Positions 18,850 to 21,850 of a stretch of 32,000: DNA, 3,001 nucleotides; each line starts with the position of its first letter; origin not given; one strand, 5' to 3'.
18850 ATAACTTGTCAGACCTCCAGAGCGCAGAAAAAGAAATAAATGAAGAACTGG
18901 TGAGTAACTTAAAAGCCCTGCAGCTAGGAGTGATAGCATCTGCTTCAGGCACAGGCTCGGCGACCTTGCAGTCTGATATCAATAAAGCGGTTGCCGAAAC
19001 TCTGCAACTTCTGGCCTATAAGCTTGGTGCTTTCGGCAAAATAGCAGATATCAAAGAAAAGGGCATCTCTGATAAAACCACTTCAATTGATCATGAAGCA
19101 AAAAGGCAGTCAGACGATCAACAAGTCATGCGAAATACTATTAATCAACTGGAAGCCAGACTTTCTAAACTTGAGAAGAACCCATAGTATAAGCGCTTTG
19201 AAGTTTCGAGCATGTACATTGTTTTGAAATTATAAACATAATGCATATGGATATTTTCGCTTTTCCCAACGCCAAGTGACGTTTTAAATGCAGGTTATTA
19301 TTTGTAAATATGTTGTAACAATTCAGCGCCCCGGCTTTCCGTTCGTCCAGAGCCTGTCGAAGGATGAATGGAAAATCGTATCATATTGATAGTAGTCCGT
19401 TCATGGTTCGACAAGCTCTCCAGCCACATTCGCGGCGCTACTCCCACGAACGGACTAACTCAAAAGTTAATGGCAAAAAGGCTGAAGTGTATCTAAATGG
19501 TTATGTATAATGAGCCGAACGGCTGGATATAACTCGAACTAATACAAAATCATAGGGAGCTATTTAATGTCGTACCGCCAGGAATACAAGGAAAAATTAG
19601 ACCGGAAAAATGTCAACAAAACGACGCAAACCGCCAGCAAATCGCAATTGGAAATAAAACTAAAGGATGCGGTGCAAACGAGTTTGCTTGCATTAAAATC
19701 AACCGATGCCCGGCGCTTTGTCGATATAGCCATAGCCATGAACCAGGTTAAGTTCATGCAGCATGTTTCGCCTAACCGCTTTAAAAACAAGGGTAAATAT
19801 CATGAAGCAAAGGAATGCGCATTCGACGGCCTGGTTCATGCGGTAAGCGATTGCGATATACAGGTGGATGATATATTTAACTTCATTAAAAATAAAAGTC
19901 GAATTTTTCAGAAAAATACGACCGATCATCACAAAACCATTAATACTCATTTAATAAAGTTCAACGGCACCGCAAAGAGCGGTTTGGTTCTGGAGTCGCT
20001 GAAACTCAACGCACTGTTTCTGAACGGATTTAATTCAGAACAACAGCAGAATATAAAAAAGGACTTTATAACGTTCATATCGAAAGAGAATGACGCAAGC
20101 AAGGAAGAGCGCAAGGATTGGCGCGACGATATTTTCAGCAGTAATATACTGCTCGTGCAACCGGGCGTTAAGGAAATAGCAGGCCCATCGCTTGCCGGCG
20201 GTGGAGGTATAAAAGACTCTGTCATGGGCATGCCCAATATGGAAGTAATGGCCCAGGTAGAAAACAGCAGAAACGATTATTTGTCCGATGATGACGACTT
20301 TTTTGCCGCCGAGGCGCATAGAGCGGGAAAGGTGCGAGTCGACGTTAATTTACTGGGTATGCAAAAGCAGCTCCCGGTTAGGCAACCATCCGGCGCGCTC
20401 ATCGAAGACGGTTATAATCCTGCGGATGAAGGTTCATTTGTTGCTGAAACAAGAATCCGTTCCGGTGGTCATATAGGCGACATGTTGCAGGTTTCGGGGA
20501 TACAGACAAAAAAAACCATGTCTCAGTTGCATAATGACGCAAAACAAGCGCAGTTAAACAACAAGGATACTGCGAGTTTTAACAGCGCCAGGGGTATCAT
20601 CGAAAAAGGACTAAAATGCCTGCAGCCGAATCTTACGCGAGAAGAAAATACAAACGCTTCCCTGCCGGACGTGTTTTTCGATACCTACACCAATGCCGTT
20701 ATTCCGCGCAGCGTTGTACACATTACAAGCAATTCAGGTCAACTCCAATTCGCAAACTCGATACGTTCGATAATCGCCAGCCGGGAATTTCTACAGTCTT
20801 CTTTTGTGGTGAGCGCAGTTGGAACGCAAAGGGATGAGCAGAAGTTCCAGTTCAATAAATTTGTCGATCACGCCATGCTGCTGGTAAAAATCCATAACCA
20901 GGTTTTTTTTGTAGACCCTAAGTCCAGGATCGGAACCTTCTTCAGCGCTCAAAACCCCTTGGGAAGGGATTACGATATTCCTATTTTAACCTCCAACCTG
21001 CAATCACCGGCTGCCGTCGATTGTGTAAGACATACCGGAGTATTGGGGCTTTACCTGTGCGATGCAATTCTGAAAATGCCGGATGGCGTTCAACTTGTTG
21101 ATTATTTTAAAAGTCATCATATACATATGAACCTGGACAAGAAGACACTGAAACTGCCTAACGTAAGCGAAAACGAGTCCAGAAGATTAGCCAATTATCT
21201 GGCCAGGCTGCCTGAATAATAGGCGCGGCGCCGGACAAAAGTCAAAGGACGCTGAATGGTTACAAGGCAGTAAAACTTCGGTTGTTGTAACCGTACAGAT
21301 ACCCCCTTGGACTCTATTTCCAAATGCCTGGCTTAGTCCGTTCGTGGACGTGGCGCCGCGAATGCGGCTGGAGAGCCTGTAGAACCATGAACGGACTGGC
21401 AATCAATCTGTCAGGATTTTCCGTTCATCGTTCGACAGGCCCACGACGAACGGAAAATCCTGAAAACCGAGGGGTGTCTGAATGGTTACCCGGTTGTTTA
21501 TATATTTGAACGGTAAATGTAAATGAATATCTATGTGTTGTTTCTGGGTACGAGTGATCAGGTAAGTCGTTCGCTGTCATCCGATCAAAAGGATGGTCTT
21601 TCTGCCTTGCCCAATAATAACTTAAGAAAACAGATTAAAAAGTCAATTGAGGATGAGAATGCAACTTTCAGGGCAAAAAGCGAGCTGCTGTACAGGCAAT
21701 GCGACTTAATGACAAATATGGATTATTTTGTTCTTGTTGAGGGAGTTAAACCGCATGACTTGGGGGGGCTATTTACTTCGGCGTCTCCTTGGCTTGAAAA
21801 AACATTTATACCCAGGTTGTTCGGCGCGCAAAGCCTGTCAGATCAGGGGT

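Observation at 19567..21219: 550-aa ORF with a CE-clan (Ulp1 / YopJ / deubiquitinase-like) catalytic arrangement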

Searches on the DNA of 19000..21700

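Call 78: search_rna_families(source=window, start=19000, end=21700, threshold=evalue, max_evalue=1)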
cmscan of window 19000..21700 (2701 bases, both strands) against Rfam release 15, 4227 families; matches with E-value up to 1: 2.
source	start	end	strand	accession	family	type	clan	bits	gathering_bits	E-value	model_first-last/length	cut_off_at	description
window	19348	19420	+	RF02901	AaHKsRNA41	Gene; sRNA;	-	25.3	97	0.0043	14-89/187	no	Aggregatibacter sRNA 41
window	19348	19419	-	RF02901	AaHKsRNA41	Gene; sRNA;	-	16.7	97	0.94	15-89/187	no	Aggregatibacter sRNA 41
